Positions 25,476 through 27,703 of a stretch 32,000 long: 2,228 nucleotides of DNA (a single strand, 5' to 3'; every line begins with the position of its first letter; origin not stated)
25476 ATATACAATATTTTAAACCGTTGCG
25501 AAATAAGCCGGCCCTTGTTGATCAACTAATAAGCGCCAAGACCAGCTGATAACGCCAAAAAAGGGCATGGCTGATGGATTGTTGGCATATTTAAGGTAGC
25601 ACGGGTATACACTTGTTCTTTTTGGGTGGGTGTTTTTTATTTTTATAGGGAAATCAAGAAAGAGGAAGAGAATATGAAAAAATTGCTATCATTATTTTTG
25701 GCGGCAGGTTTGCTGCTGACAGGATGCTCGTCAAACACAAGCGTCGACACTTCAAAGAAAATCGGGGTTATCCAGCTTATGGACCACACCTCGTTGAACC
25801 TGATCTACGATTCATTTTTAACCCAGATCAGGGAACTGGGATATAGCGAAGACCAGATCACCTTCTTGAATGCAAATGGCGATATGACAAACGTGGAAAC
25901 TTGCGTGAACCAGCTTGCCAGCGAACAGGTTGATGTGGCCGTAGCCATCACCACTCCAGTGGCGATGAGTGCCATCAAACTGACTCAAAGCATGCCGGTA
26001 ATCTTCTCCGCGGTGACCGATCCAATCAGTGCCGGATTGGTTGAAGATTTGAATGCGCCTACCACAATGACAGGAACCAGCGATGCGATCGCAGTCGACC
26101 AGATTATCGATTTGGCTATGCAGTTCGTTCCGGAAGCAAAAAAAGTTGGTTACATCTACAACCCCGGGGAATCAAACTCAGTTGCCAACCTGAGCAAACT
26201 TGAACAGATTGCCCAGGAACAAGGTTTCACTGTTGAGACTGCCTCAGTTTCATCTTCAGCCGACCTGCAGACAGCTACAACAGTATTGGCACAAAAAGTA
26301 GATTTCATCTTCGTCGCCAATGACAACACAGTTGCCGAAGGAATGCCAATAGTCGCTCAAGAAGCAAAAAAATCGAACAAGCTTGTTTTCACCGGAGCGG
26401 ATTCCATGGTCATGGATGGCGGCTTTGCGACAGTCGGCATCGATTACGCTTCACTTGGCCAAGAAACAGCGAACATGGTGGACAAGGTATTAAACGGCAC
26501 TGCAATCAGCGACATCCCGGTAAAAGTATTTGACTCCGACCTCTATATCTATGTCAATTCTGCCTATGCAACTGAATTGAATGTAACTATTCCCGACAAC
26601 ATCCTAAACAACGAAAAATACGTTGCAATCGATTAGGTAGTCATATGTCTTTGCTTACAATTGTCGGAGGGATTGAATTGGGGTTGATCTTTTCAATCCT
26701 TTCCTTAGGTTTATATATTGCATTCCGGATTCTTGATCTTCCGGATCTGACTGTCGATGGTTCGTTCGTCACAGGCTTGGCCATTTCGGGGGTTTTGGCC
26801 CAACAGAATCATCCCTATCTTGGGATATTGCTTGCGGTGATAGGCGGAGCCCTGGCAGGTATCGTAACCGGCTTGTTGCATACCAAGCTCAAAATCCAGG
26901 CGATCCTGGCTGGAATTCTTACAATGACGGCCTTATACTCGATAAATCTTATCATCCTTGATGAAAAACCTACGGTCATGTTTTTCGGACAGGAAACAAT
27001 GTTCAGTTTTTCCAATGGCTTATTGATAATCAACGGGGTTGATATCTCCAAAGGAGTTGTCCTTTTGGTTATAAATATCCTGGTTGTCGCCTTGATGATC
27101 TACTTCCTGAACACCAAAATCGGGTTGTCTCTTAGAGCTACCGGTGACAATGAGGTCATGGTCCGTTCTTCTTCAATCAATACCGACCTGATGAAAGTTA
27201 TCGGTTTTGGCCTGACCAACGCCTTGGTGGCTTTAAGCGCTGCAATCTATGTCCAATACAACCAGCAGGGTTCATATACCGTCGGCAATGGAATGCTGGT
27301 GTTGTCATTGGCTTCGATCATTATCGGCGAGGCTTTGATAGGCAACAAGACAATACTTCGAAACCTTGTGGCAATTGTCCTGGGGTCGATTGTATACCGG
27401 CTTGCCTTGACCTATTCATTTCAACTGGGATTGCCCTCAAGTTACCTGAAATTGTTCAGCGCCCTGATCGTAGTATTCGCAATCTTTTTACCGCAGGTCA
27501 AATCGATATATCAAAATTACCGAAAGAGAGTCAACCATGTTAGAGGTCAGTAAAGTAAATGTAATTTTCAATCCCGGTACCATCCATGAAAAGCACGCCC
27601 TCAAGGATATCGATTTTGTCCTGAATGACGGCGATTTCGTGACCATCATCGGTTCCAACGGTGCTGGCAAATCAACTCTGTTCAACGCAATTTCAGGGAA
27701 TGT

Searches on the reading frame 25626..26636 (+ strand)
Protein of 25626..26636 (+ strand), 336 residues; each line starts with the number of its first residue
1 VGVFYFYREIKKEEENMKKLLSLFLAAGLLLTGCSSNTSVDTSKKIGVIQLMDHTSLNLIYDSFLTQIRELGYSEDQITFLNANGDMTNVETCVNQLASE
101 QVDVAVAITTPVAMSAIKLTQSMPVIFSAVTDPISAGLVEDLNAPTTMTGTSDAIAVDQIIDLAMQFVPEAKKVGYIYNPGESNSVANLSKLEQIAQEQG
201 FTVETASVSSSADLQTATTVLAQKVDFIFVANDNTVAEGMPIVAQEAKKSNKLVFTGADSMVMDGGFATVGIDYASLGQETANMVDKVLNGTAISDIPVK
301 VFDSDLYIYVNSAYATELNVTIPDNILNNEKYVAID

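Call 5: search_protein_families(library=pfam, proteins=[window:25626-26636:+], max_evalue=0.01)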
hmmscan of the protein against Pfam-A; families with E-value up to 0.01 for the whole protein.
window:25626-26636:+ (336 aa): 1 family
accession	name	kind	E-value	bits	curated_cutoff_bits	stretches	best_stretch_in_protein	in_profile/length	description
PF04392.18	ABC_sub_bind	-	4.2e-70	236.7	25.9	1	45-329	1-288/293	ABC transporter substrate binding protein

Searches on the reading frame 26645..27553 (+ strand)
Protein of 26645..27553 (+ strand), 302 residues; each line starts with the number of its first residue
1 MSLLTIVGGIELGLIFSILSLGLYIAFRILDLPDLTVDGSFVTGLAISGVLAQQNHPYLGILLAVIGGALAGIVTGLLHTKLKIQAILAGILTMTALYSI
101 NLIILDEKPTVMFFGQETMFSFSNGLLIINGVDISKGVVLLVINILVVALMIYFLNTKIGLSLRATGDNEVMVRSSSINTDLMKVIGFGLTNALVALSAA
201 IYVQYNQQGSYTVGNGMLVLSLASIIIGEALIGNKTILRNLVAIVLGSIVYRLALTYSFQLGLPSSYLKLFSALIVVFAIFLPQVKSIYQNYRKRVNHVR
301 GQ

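Call 5: search_protein_families(library=pfam, proteins=[window:26645-27553:+], max_evalue=0.01)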
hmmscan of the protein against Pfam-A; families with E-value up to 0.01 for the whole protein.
window:26645-27553:+ (302 aa): 1 family
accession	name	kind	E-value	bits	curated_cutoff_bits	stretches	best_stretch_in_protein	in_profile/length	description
PF02653.21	BPD_transp_2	-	1.9e-28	99.8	26.8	1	6-279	2-268/269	Branched-chain amino acid transport system / permease component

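Call 7: find_encoding_contigs(protein=window:26645-27553:+, flank=6000, max_places=10)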
Protein window:26645-27553:+ (302 aa): no gene with exactly this product is on record in the collection.
